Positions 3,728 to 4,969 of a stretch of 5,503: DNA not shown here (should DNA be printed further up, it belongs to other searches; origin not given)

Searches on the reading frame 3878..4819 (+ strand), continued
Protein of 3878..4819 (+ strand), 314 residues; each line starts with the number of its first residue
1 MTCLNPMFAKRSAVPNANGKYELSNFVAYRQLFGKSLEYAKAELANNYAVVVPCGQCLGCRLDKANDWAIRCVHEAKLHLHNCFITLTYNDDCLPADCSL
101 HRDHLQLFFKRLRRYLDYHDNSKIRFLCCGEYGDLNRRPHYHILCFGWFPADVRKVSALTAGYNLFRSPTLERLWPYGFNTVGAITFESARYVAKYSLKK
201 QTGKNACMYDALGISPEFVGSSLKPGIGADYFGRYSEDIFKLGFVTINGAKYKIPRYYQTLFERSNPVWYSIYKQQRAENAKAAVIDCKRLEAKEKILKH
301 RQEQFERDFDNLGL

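Call 76: search_dna_similar(query=window:3878-4819:+, collection=phages, mode=protein, rows=spread, max_rows=40, max_evalue=0.001)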
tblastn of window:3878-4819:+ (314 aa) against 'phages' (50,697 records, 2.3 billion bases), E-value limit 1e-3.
Records with a match: 3837; places in all: 3856; records where one place covers at least 80% of the query: 1409.
Best place of each record, by identity: <60% 3837.
By first word of the organism name: bajarodmic 1107; Microviridae 1026; Dulem 444; Microvirus 172; Dipodfec 119; Capybara 115; Tortoise 109; Blackfly 108; Gokushovirus 88; Sigmofec 76; and 35 more.
By host as written in the record: - 1465; Peromyscus fraterculus 552; Ciona robusta 253; Varecia variegata 200; porcine 118; Hydrochoerus hydrochaeris 115; Gopherus morafkai 109; Austrosimulium ungulatum 108; and 79 more.
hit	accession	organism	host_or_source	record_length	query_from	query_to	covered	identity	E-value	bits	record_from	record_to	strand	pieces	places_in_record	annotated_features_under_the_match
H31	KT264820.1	Gokushovirus WZ-2015a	mink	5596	1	312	99%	46.9%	2e-81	274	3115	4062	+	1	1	VP4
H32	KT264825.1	Gokushovirus WZ-2015a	fox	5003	1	307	98%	37.3%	9e-57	202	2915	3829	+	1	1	VP4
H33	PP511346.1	Dulem virus 193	Eulemur coronatus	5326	1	308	98%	35.3%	7e-52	189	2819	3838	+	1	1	replication initiator protein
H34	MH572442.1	Microviridae sp.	Ciona robusta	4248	1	310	99%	33.8%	3e-53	192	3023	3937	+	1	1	replication initiator protein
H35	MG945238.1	Microviridae sp.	pig feces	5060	1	283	90%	35.6%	2e-41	158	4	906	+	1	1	similar to VP4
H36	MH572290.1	Microviridae sp.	Ciona robusta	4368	1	284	90%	34.8%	4e-49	181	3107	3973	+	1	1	replication initiator protein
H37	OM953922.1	Flumine microvirus 28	river water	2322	1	301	96%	32.1%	3e-31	128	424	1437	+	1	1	replication associated protein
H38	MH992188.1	Apis mellifera associated microvirus 9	Apis mellifera linguistica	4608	1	279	89%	33.9%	2e-33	135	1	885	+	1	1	replication initiator protein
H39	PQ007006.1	bajarodmic virus 770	Dipodomys merriami feces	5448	50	311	83%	35.4%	4e-41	157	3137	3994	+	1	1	replication initiator protein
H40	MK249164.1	Blackfly microvirus SF02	Austrosimulium ungulatum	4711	35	260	72%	40.3%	2e-43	164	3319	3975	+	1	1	replication initiator protein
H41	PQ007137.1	bajarodmic virus 889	Neotoma bryanti feces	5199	1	308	98%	29.1%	2e-31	129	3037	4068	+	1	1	replication initiator protein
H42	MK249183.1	Blackfly microvirus SF02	Austrosimulium ungulatum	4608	34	314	89%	31.3%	5e-37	145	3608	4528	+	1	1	replication initiator protein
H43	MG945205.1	Microviridae sp.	pig feces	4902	50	307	82%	33.5%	2e-40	155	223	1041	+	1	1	similar to VP4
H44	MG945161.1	Microviridae sp.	parrot feces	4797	58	297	76%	35.3%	1e-38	150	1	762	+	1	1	similar to VP4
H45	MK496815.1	Capybara microvirus Cap3_SP_581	Hydrochoerus hydrochaeris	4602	46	258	68%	39.1%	1e-32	132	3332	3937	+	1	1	replication initiator protein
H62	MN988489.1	Rhizobium phage RHph_Y2_19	Rhizobium phaseoli Y2_19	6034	52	255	65%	28.3%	3e-9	64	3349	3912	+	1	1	replication VP4-like protein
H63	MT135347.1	Microvirus sp.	porcine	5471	49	260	68%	26.0%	1e-9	65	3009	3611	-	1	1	replication initiation protein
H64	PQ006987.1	bajarodmic virus 754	Peromyscus fraterculus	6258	50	240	61%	27.9%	2e-9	65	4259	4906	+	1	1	replication initiator protein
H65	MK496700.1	Capybara microvirus Cap1_SP_92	Hydrochoerus hydrochaeris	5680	43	259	69%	23.5%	2e-10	67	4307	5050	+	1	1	replication initiator protein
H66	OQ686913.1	Dipodfec virus UOA04_Rod_768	Dipodomys merriami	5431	50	199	48%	31.7%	4e-9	63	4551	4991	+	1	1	replication initiator protein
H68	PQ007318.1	bajarodmic virus 1047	Neotoma bryanti feces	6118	37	147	35%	33.1%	4e-8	60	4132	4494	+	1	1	replication initiator protein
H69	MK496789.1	Capybara microvirus Cap3_SP_437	Hydrochoerus hydrochaeris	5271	50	146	31%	32.7%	5e-4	48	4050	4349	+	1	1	replication initiator protein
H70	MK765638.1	Tortoise microvirus 85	Gopherus morafkai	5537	49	92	14%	40.9%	1e-3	47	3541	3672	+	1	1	replication initiation protein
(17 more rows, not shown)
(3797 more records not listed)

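Call 77: get_annotated_region(hit=H62, flank=7000)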
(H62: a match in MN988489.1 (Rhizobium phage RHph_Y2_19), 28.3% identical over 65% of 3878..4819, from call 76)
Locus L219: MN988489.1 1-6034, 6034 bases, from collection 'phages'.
description: Rhizobium phage RHph_Y2_19, complete genome.
organism: Rhizobium phage RHph_Y2_19 (NCBI taxid 2509772)
taxonomy: Viruses; Monodnaviria; Sangervirae; Phixviricota; Malgrandaviricetes; Petitvirales; Microviridae
host: Rhizobium phaseoli Y2_19; source: agricultural lands; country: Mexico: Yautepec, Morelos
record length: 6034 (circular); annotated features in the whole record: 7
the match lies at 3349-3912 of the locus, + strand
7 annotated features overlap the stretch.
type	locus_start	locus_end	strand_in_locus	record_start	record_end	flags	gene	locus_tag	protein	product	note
CDS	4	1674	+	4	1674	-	-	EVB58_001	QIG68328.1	putative major capsid protein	-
CDS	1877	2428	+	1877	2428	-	-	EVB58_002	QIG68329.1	hypothetical protein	-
CDS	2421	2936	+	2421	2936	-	-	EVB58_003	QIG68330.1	endolysin protein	-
CDS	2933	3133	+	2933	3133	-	-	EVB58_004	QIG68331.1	hypothetical protein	-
CDS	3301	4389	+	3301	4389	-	-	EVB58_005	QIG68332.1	replication VP4-like protein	-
CDS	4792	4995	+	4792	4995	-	-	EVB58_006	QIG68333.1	hypothetical protein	-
CDS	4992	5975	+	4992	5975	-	-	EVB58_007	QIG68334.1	hypothetical protein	-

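Call 78: get_annotated_region(hit=H63, flank=7000)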
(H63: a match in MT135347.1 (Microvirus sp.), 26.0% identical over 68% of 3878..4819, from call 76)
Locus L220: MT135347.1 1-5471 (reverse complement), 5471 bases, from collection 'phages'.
description: UNVERIFIED: Microvirus sp. isolate VIRES_GZ02_2265130, complete genome.
organism: Microvirus sp. (NCBI taxid 2202559)
taxonomy: Viruses; Monodnaviria; Sangervirae; Phixviricota; Malgrandaviricetes; Petitvirales; Microviridae
host: porcine; source: -; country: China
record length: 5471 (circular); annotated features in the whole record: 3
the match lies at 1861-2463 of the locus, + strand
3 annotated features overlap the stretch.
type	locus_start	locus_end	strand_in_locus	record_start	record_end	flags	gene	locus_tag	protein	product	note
CDS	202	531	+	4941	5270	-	-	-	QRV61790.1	hypothetical protein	-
CDS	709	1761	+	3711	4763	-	-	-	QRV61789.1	DNA pilot protein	-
CDS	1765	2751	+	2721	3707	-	-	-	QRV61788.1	replication initiation protein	-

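Call 79: get_annotated_region(hit=H64, flank=7000)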
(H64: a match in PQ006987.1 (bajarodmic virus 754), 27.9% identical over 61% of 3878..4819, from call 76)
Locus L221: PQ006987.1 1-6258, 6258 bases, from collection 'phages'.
description: Bajarodmic virus 754 isolate BGG_08_72, complete genome.
organism: bajarodmic virus 754 (NCBI taxid 3344127)
taxonomy: Viruses; Monodnaviria; Sangervirae; Phixviricota; Malgrandaviricetes; Petitvirales; Microviridae; Microvirus
host: Peromyscus fraterculus; source: feces; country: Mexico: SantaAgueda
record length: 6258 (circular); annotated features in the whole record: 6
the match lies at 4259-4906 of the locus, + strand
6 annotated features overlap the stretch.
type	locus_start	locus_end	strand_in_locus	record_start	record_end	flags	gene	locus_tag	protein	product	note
CDS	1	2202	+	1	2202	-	-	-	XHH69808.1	major capsid protein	-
CDS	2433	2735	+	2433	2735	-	-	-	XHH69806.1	hypothetical protein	-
CDS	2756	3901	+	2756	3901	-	-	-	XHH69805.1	DNA pilot protein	-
CDS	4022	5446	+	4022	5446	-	-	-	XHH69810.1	replication initiator protein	-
CDS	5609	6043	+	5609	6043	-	-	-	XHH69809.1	peptidase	-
CDS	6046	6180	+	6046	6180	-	-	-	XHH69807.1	hypothetical protein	-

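Call 80: get_annotated_region(hit=H65, flank=7000)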
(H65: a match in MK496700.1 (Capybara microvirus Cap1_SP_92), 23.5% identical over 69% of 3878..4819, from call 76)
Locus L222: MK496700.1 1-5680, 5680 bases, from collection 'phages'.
description: Capybara microvirus Cap1_SP_92, complete genome.
organism: Capybara microvirus Cap1_SP_92 (NCBI taxid 2584798)
taxonomy: Viruses; Monodnaviria; Sangervirae; Phixviricota; Malgrandaviricetes; Petitvirales; Microviridae
host: Hydrochoerus hydrochaeris; source: feces; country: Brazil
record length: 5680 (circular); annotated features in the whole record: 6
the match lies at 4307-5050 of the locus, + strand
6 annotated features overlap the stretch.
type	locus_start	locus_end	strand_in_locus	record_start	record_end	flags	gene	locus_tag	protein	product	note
CDS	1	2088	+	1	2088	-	-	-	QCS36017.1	major capsid protein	similar to PHA00363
CDS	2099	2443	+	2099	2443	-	-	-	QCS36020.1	hypothetical protein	-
CDS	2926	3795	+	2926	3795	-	-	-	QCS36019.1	minor capsid protein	similar to PHA00327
CDS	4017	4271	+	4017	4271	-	-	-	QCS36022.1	hypothetical protein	-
CDS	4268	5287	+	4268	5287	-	-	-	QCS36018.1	replication initiator protein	similar to PHA00330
CDS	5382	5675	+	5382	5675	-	-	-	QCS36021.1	hypothetical protein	-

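Call 81: get_annotated_region(hit=H66, flank=7000)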
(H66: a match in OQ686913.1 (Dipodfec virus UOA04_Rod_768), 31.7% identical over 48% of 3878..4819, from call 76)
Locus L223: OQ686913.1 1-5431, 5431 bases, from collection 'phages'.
description: Dipodfec virus UOA04_Rod_768, complete genome.
organism: Dipodfec virus UOA04_Rod_768 (NCBI taxid 3038743)
taxonomy: Viruses; Monodnaviria; Sangervirae; Phixviricota; Malgrandaviricetes; Petitvirales; Microviridae
host: Dipodomys merriami; source: feces; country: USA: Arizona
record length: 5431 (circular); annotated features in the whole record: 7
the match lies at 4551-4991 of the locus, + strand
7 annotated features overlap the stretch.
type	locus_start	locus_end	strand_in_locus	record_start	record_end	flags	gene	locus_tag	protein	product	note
CDS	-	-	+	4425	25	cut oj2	-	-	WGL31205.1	replication initiator protein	-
CDS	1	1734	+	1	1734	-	-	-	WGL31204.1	major capsid protein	-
CDS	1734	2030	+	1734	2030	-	-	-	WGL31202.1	hypothetical protein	-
CDS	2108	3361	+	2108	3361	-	-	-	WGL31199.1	hypothetical protein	-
CDS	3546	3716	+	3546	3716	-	-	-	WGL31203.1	hypothetical protein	-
CDS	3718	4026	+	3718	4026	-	-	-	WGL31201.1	hypothetical protein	-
CDS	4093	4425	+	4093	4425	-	-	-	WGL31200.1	hypothetical protein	-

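Call 82: get_annotated_region(hit=H68, flank=7000)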
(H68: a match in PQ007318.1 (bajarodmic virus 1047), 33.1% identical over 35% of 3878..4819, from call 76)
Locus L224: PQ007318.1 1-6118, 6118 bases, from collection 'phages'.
description: Bajarodmic virus 1047 isolate BGG_099_18, complete genome.
organism: bajarodmic virus 1047 (NCBI taxid 3343853)
taxonomy: Viruses; Monodnaviria; Sangervirae; Phixviricota; Malgrandaviricetes; Petitvirales; Microviridae; Microvirus
host: -; source: Neotoma bryanti feces; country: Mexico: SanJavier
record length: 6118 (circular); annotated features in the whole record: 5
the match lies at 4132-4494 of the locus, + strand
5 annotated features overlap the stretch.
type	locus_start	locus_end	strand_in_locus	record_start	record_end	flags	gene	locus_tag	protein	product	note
CDS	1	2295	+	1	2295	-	-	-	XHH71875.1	major capsid protein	-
CDS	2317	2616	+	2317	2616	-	-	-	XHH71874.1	hypothetical protein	-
CDS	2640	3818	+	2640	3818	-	-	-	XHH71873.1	DNA pilot protein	-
CDS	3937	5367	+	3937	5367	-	-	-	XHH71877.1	replication initiator protein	-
CDS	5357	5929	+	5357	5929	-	-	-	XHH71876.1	peptidase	-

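Call 83: get_annotated_region(hit=H69, flank=7000)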
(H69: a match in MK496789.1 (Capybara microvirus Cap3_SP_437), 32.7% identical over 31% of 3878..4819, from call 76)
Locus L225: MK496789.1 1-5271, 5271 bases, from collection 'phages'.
description: Capybara microvirus Cap3_SP_437, complete genome.
organism: Capybara microvirus Cap3_SP_437 (NCBI taxid 2585452)
taxonomy: Viruses; Monodnaviria; Sangervirae; Phixviricota; Malgrandaviricetes; Petitvirales; Microviridae
host: Hydrochoerus hydrochaeris; source: feces; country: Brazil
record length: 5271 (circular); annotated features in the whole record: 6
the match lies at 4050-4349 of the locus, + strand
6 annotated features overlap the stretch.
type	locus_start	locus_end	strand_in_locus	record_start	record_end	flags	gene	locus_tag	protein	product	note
CDS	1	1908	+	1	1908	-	-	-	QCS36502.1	major capsid protein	similar to PHA00363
CDS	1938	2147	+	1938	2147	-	-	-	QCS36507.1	hypothetical protein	-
CDS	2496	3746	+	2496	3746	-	-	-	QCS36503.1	hypothetical protein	-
CDS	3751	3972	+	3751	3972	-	-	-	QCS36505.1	hypothetical protein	-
CDS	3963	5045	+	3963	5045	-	-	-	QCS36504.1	replication initiator protein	similar to PHA00330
CDS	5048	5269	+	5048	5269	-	-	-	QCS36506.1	hypothetical protein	-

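Call 84: get_annotated_region(hit=H70, flank=7000)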
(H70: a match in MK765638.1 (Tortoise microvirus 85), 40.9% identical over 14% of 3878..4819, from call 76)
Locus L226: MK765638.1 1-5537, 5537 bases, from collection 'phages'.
description: Tortoise microvirus 85 isolate 85_SP_90, complete genome.
organism: Tortoise microvirus 85 (NCBI taxid 2583193)
taxonomy: Viruses; Monodnaviria; Sangervirae; Phixviricota; Malgrandaviricetes; Petitvirales; Microviridae
host: Gopherus morafkai; source: feces; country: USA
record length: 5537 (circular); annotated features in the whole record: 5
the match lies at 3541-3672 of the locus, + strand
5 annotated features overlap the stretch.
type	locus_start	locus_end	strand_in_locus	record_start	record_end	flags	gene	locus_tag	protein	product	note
CDS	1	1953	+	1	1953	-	-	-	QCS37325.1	major capsid protein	similar to PHA00363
CDS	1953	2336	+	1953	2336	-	-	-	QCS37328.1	hypothetical protein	-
CDS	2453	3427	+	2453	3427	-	-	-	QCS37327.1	DNA pilot protein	similar to PHA00327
CDS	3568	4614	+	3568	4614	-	-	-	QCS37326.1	replication initiation protein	similar to PHA00330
CDS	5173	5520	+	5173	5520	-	-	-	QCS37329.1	hypothetical protein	-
